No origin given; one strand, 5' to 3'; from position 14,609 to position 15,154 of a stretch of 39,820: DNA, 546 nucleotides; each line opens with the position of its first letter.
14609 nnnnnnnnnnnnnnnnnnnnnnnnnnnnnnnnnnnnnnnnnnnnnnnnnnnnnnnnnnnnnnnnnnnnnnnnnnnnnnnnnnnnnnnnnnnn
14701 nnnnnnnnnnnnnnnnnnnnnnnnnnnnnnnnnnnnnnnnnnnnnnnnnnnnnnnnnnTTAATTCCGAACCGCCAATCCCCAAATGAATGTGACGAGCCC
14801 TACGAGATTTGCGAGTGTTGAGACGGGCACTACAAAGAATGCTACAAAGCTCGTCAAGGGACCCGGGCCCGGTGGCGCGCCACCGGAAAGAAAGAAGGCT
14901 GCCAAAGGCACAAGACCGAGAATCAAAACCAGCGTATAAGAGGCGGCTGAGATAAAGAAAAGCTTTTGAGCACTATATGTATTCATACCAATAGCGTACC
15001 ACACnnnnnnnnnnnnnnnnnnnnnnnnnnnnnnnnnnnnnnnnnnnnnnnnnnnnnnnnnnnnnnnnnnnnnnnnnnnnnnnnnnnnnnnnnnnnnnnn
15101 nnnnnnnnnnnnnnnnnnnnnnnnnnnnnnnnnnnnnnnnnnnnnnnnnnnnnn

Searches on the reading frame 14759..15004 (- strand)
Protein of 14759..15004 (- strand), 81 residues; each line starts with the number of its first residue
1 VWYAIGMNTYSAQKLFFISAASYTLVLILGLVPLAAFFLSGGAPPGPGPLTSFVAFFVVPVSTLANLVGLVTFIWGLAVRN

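Call 9: search_protein_families(library=pfam, proteins=[window:14759-15004:-], max_evalue=0.01)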
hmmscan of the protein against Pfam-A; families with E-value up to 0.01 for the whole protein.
window:14759-15004:- (81 aa): 0 families

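Call 52: search_protein_families(library=pfam, proteins=[window:14759-15004:-], max_evalue=1)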
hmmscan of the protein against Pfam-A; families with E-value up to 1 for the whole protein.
window:14759-15004:- (81 aa): 3 families
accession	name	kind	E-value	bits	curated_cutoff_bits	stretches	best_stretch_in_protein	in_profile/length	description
PF14325.12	DUF4383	-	0.068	13.9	27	1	17-79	5-65/125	Domain of unknown function (DUF4383)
PF03597.20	FixS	-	0.08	13.1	23.1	1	56-77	4-25/44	Cytochrome oxidase maturation protein cbb3-type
PF02300.22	Fumarate_red_C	-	0.13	12.8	24.2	1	10-75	24-80/127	Fumarate reductase subunit C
